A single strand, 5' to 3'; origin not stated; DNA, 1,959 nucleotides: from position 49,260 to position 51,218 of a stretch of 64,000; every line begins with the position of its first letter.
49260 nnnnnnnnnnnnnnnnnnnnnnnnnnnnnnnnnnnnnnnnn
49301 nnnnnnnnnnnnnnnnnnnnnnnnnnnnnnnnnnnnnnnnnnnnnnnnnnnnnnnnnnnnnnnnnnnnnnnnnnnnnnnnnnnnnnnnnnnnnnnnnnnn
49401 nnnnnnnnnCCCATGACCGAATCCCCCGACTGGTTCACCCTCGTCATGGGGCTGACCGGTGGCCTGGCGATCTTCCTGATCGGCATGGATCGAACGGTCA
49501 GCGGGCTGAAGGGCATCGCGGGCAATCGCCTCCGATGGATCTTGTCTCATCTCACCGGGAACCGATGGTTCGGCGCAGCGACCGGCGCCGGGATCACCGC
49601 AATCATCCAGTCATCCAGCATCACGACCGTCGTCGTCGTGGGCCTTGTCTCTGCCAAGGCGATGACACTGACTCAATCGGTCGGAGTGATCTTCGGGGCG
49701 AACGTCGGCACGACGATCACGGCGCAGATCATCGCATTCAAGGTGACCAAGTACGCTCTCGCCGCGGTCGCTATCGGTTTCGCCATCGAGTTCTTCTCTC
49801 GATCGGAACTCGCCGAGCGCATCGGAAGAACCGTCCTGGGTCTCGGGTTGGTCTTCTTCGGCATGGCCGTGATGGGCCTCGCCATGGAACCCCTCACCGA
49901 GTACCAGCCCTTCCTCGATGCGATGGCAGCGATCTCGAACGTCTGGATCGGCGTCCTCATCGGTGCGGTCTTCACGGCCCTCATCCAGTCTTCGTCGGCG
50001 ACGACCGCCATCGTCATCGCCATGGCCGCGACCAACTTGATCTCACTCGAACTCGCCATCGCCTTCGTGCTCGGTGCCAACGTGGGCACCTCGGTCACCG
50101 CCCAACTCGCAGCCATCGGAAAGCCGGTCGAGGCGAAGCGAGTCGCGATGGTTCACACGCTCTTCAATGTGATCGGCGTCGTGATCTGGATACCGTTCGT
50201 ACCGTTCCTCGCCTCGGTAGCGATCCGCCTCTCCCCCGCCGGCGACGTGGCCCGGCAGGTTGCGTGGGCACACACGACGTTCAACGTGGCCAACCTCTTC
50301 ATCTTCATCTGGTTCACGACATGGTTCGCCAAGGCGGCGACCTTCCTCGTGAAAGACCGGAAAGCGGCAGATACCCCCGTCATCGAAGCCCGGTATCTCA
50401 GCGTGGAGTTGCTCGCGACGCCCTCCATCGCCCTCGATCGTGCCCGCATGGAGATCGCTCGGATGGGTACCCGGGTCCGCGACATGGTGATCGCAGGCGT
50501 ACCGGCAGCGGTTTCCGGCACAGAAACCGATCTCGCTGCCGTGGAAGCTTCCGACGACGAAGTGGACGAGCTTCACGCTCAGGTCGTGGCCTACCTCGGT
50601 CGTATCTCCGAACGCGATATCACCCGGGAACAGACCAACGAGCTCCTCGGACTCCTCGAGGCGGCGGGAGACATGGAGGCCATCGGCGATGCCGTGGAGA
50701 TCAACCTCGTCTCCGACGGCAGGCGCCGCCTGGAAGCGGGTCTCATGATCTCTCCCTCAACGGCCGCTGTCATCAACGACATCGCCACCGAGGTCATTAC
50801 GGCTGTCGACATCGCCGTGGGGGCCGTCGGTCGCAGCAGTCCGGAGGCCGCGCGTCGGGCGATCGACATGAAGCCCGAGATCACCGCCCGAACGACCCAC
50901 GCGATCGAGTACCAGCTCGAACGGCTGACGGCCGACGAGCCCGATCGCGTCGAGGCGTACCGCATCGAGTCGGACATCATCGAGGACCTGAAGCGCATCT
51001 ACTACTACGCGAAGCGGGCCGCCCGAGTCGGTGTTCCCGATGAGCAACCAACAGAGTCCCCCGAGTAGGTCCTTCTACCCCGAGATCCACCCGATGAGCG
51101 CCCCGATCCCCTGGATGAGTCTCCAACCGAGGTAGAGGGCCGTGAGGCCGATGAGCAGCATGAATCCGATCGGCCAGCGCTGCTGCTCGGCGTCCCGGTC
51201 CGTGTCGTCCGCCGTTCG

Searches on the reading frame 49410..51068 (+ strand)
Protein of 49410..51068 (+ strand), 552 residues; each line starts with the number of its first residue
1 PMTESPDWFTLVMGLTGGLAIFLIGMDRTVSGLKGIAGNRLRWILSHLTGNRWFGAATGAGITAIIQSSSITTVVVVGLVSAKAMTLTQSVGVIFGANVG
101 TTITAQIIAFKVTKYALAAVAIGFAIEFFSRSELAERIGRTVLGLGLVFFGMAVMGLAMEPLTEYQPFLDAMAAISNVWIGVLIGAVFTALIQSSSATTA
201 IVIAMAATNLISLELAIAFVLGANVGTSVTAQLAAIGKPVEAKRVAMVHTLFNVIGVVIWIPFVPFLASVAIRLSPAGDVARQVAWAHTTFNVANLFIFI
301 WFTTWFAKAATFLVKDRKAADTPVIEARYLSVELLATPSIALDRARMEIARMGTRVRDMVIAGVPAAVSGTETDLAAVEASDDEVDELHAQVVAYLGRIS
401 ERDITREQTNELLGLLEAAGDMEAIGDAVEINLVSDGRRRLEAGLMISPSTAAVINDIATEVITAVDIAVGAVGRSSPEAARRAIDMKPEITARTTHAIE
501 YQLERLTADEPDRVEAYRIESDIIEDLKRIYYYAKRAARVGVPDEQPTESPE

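Call 7: search_protein_families(library=pfam, proteins=[window:49410-51068:+], max_evalue=0.01)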
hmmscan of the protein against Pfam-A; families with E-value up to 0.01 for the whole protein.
window:49410-51068:+ (552 aa): 2 families
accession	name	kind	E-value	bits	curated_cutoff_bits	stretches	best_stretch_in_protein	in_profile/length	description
PF02690.20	Na_Pi_cotrans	-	5.9e-61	204.9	29.1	2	21-155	1-135/137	Na+/Pi-cotransporter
PF01895.24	PhoU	-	1.2e-09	38.9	23.5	1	349-429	1-82/89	PhoU domain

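Call 10: find_encoding_contigs(protein=window:49413-51068:+, flank=10000, max_places=10)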
Protein window:49413-51068:+ (551 aa): no gene with exactly this product is on record in the collection.

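Call 11: find_related_loci(query=window:49413-51068:+, collection=genome_contigs, flank=10000)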
Query window:49413-51068:+ (551 aa) in genome_contigs; peptide patterns used: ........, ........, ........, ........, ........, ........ (x = any residue, [..] = any of these).
316 stretches matched a pattern; 56 encode a relative of the query (tblastn E <= 1e-3); 56 distinct loci.
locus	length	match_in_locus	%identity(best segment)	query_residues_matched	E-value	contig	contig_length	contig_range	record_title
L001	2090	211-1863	92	1-551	0e+0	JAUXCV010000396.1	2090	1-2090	MAG: Acidimicrobiia bacterium isolate CSMAG_2834 CSMAG_2834_k119_1826781_length_2090_cov_7.5738, whole genome shotgun se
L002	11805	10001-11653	90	1-551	0e+0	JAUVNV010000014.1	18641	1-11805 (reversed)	MAG: Acidimicrobiia bacterium isolate CSMAG_619 CSMAG_619_k141_190919_length_18641_cov_8.9709, whole genome shotgun sequ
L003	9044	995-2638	80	1-549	0e+0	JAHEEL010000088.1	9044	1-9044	MAG: Actinomycetes bacterium isolate Ww271 NODE_20357_length_9044_cov_2.813628, whole genome shotgun sequence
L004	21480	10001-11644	79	1-549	0e+0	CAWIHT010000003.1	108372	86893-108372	MAG: uncultured Actinomycetota bacterium isolate MFD03804.bin.1.164 genome assembly, contig: contig_11631, whole genome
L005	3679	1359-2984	79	6-549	0e+0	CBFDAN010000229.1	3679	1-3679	MAG TPA_asm: uncultured bacterium isolate SRR26215685_metabat2_9 genome assembly, contig: ERZ25073489.14770, whole genom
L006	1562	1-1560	76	16-535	0e+0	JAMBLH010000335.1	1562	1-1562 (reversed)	MAG: Actinomycetes bacterium isolate H2.bin.33 k83_2834359, whole genome shotgun sequence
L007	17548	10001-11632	76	4-548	0e+0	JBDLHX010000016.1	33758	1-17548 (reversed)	MAG: Actinomycetota bacterium isolate MAG003 MAG003_16, whole genome shotgun sequence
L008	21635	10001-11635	71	1-545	0e+0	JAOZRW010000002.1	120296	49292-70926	MAG: Acidimicrobiia bacterium isolate GMC6.maxbin2.077 GMC6_19_length_120296_cov_10.935122, whole genome shotgun sequenc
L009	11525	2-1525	79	41-549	0e+0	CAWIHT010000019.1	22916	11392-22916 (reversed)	MAG: uncultured Actinomycetota bacterium isolate MFD03804.bin.1.164 genome assembly, contig: contig_88877, whole genome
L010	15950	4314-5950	81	1-548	0e+0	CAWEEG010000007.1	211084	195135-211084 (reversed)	MAG: uncultured Actinomycetota bacterium isolate MFD03804.bin.2.68 genome assembly, contig: contig_31803, whole genome s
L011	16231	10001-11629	56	1-547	0e+0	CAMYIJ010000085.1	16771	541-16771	MAG: uncultured Acidimicrobiaceae bacterium isolate FCS_M_Acidobacteriota_17 genome assembly, contig: scaffold_3000, who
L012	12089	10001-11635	53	6-551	1e-179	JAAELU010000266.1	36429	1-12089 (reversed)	MAG: bacterium isolate Bpl_13 BplG_CONTIG1997879, whole genome shotgun sequence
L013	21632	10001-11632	52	10-542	4e-178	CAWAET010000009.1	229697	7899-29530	MAG: Thermoanaerobaculia bacterium isolate MFD03551.bin.2.56 genome assembly, contig: contig_23056, whole genome shotgun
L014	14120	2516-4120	54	4-542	7e-177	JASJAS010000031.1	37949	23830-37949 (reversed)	MAG: Acidimicrobiia bacterium isolate MO_035.B13 MO_035.c_408, whole genome shotgun sequence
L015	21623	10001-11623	53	2-544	1e-173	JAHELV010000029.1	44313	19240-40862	MAG: Nitriliruptorales bacterium isolate Ww637 NODE_1548_length_44313_cov_14.948203, whole genome shotgun sequence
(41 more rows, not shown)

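Call 42: search_protein_families(library=pfam, proteins=[L004:752-1804:-, L004:1801-2511:-, L004:3358-4152:+, L004:4158-4922:+, L004:4919-5554:-, L004:5675-7402:+, L004:7455-8339:+, L010:630-2348:+, L010:2783-3148:+, L010:1859-2479:-], max_evalue=0.001)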
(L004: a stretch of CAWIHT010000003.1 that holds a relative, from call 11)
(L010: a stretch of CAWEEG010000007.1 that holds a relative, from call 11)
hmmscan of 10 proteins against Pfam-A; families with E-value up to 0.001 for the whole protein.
L004:752-1804:- (350 aa): 2 families
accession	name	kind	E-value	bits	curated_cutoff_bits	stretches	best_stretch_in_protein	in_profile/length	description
PF00768.25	Peptidase_S11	-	5.6e-47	160.7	27.6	1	33-258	7-238/239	D-alanyl-D-alanine carboxypeptidase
PF13354.11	Beta-lactamase2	-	1.2e-08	35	22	1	54-180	14-143/214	Beta-lactamase enzyme family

L004:1801-2511:- (236 aa): 3 families
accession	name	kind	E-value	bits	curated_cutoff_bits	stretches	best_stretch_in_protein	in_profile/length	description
PF13411.12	MerR_1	-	4.6e-16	59.1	21.6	1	27-84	11-67/69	MerR HTH family regulatory protein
PF00376.29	MerR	-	8.3e-09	35.6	28.2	1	27-54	10-38/38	MerR family regulatory protein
PF13591.12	MerR_2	-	2.4e-05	24.5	29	0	116-165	4-52/84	MerR HTH family regulatory protein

L004:3358-4152:+ (264 aa): 0 families

L004:4158-4922:+ (254 aa): 0 families

L004:4919-5554:- (211 aa): 0 families

L004:5675-7402:+ (575 aa): 2 families
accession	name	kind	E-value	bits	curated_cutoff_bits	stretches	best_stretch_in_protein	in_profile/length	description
PF10081.15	Abhydrolase_9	-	2.2e-103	345.8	26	1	274-566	1-288/288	Alpha/beta-hydrolase family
PF15420.11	Abhydrolase_9_N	-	6.6e-49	167.2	27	1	45-256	1-208/208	Alpha/beta-hydrolase family N-terminus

L004:7455-8339:+ (294 aa): 1 family
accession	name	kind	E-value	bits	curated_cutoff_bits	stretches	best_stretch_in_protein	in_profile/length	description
PF03631.20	Virul_fac_BrkB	-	3.5e-56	191.2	33.7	1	28-278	2-255/259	Virulence factor BrkB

L010:630-2348:+ (572 aa): 8 families
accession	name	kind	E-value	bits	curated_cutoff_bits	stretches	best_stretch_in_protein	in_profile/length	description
PF03631.20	Virul_fac_BrkB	-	8.8e-54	183.3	33.7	1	2-248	7-256/259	Virulence factor BrkB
PF04321.23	RmlD_sub_bind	-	1.4e-41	142.9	27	1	284-516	4-234/287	RmlD substrate binding domain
PF01370.27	Epimerase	-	1.2e-23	84.3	20.9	1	284-493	2-238/240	NAD dependent epimerase/dehydratase family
PF02719.21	Polysacc_synt_2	-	1.1e-08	35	20.2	1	321-433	57-160/293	Polysaccharide biosynthesis protein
PF16363.11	GDP_Man_Dehyd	-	1.3e-07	31.9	27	1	284-423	1-165/332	GDP-mannose 4,6 dehydratase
PF07993.18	NAD_binding_4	-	1.3e-07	31.5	20.1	1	343-444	90-210/258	Male sterility protein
PF01073.25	3Beta_HSD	-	2.3e-06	27.3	22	1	284-424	1-159/280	3-beta hydroxysteroid dehydrogenase/isomerase family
PF13460.12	NAD_binding_10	-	3.2e-05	24.3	27.2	1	287-433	1-142/184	NAD(P)H-binding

L010:2783-3148:+ (121 aa): 0 families

L010:1859-2479:- (206 aa): 0 families
